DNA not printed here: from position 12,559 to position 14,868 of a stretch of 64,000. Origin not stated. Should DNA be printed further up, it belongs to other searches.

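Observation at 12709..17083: Bifurcating-type EtfAB with a ferredoxin-fused EtfA, wired to a membrane cytochrome-b/HdrD-like FeS oxidoreductase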

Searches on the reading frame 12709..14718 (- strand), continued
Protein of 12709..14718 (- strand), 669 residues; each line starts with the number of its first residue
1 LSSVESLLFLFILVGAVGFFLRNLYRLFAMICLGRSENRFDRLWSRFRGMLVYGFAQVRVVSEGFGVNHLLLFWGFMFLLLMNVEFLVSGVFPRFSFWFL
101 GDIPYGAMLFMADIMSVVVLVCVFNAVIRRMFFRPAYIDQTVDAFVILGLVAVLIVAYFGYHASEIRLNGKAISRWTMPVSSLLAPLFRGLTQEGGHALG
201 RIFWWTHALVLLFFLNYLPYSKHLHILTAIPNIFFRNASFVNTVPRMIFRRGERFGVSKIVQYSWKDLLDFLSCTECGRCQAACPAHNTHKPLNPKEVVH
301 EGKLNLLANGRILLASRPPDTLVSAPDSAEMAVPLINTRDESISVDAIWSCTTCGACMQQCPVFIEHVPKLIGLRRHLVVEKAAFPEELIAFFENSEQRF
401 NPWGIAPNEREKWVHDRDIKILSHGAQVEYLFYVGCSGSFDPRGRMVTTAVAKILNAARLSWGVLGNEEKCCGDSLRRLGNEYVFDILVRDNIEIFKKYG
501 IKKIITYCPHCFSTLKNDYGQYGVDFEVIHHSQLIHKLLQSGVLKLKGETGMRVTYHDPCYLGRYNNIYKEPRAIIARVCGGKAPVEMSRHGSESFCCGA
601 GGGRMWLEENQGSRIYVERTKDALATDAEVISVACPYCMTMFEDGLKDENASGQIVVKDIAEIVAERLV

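Call 76: fold_search(model_id=the predicted structure, library=pdb)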
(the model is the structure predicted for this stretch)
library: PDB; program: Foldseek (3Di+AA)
matches with E <= 10: 332; with E <= 0.001: 6
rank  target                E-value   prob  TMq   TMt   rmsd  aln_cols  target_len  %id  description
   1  9ojn                  1.5e-29  1.00  0.78  0.72   6.0       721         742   33  Structure of Mycobacterium smegmatis EtfD (released 2025-05-21)
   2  9a6l_A                2.8e-06  1.00  0.29  0.75   4.5       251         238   19  Integrative model of LUTA-LUTB by crosslinking MS and deep learning (released 2024-09-18)
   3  8rwn_B                8.7e-05  1.00  0.27  0.57   5.7       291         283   15  CryoEM structure of the Hdr(ABC)2 subunits of the Elp-Hdr complex of Methanothermobacter marburgensis (released 2025-05-14)
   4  8rvu_B                2.7e-04  1.00  0.27  0.58   5.4       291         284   16  CryoEM structure of the Elp-Hdr complex of Methanothermobacter marburgensis state 2 (composite structure) (released 2025-05-14)
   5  8rvy_B                4.6e-04  1.00  0.27  0.58   5.3       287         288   16  CryoEM structure of the Elp-Hdr complex of Methanothermobacter marburgensis state 1 (composite structure) (released 2025-05-14)
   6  7bkb_B                6.8e-04  1.00  0.27  0.56   5.5       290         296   14  Formate dehydrogenase - heterodisulfide reductase - formylmethanofuran dehydrogenase complex from Methanospirillum hun (released 2021-09-29)
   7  8rvy_b                1.1e-03  1.00  0.27  0.59   5.3       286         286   14  CryoEM structure of the Elp-Hdr complex of Methanothermobacter marburgensis state 1 (composite structure) (released 2025-05-14)
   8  5odc_B                1.1e-03  1.00  0.28  0.58   5.7       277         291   15  Heterodisulfide reductase / [NiFe]-hydrogenase complex from Methanothermococcus thermolithotrophicus at 2.3 A resoluti (released 2017-08-30)
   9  5hj7_A                3.5e-03  1.00  0.18  0.38   8.9       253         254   10  Glutamate Racemase Mycobacterium tuberculosis (MurI) with bound D-glutamate, 2.3 Angstrom resolution, X-ray diffractio (released 2016-05-25)
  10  5hj7_B                3.6e-03  1.00  0.19  0.37   8.9       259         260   12  Glutamate Racemase Mycobacterium tuberculosis (MurI) with bound D-glutamate, 2.3 Angstrom resolution, X-ray diffractio (released 2016-05-25)
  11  3s81_C                4.3e-03  1.00  0.20  0.42   8.5       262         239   11  Crystal Structure of Putative Aspartate Racemase from Salmonella Typhimurium (released 2011-06-15)
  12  3s81_B                4.6e-03  1.00  0.19  0.41   8.7       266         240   11  Crystal Structure of Putative Aspartate Racemase from Salmonella Typhimurium (released 2011-06-15)
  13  2dwu_A                7.4e-03  1.00  0.18  0.36   8.7       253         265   13  Crystal Structure of Glutamate Racemase Isoform RacE1 from Bacillus anthracis (released 2007-06-19)
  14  2dwu_B                8.7e-03  1.00  0.20  0.39   8.3       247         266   15  Crystal Structure of Glutamate Racemase Isoform RacE1 from Bacillus anthracis (released 2007-06-19)
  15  3s7z_A                9.5e-03  1.00  0.19  0.43   8.2       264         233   12  Crystal Structure of Putative Aspartate Racemase from Salmonella Typhimurium Complexed with Succinate (released 2011-10-05)
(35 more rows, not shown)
